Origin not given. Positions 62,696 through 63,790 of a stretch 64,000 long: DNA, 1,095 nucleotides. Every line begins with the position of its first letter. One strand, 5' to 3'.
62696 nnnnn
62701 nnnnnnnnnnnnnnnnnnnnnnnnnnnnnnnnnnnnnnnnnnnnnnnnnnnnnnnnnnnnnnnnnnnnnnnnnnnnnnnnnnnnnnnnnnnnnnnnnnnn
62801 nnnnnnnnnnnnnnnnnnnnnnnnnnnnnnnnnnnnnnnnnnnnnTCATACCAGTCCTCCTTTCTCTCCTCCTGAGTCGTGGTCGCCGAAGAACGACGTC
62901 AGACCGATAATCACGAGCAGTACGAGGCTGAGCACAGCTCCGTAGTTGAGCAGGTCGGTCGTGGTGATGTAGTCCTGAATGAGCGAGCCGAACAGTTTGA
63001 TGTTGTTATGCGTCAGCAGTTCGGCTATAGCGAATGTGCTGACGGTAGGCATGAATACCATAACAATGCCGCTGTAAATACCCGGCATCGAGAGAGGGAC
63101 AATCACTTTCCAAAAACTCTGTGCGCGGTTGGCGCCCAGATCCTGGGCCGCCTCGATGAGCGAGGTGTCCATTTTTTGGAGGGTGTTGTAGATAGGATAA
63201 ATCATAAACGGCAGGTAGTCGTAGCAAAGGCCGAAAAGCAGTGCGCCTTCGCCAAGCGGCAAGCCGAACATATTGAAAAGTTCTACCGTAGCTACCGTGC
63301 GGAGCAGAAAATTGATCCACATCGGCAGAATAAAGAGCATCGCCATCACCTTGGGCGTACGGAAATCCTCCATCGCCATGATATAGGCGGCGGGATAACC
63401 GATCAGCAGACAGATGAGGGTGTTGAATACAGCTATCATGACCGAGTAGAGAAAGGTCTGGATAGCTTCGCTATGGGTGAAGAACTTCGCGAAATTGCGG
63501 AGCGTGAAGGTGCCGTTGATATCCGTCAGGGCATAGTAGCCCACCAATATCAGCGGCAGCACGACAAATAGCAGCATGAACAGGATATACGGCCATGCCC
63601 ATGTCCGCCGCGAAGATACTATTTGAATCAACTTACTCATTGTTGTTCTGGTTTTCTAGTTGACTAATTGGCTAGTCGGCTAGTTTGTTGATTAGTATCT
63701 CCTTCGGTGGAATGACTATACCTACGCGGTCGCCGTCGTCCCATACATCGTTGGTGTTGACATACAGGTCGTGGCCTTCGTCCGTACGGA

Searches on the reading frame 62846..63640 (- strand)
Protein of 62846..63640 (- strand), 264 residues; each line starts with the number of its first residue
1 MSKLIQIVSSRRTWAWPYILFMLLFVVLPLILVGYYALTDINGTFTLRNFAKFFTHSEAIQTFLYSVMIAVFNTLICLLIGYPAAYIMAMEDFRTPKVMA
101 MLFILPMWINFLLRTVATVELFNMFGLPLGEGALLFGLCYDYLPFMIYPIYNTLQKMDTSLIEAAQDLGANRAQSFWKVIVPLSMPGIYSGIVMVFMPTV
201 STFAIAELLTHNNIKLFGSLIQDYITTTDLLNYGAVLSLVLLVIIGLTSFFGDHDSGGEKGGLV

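Call 11: search_protein_families(library=pfam, proteins=[window:62846-63640:-])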
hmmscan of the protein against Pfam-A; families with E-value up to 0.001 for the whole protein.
window:62846-63640:- (264 aa): 1 family
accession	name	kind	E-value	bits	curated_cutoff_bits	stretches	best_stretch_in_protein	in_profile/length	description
PF00528.27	BPD_transp_1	-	2.2e-15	57.3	26.4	1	81-250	1-171/184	Binding-protein-dependent transport system inner membrane component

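Call 63: find_encoding_contigs(protein=window:62846-63640:-, flank=10000, max_places=3)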
Protein window:62846-63640:- (264 aa): 3 contigs read that carry it; 3 places shown.
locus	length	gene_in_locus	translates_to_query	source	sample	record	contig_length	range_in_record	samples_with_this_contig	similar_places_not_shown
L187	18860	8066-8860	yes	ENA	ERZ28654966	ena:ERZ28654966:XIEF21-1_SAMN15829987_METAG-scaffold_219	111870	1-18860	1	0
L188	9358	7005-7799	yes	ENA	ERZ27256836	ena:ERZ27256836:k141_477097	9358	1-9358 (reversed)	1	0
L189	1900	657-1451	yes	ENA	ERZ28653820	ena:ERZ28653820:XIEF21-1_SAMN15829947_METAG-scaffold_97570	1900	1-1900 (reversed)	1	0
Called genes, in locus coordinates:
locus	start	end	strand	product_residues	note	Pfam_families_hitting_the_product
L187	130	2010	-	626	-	PF03577:Peptidase_C69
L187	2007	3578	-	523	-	PF05693:Glycogen_syn, PF08323:Glyco_transf_5, PF00534:Glycos_transf_1, PF13692:Glyco_trans_1_4, PF05693:Glycogen_syn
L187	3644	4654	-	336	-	PF00801:PKD, PF18911:PKD_4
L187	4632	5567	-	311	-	PF01745:IPT, PF13238:AAA_18 (faint), PF01715:IPPT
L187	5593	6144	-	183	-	PF07929:PRiA4_ORF3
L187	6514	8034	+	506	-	PF00005:ABC_tran, PF09818:ABC_ATPase (faint), PF13304:AAA_21 (faint), PF08402:TOBE_2 (faint)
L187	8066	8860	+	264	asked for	PF00528:BPD_transp_1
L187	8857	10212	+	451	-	PF00528:BPD_transp_1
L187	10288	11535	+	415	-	PF01547:SBP_bac_1, PF13416:SBP_bac_8, PF13343:SBP_bac_6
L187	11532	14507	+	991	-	PF09976:TPR_21 (faint), PF14559:TPR_19 (faint), PF25058:ARM_TT21 (faint), PF25064:ARM_TT21_5th (faint), PF28559:TPR_SusR (faint), PF00515:TPR_1 (faint), PF07719:TPR_2 (faint), PF12895:ANAPC3 (weak), +7 more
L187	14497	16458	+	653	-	-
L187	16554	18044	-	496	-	PF07470:Glyco_hydro_88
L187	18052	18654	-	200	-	-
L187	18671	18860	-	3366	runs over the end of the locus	PF18998:Flg_new_2, PF09479:Flg_new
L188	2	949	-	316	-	?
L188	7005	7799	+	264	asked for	PF00528:BPD_transp_1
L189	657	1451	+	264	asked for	PF00528:BPD_transp_1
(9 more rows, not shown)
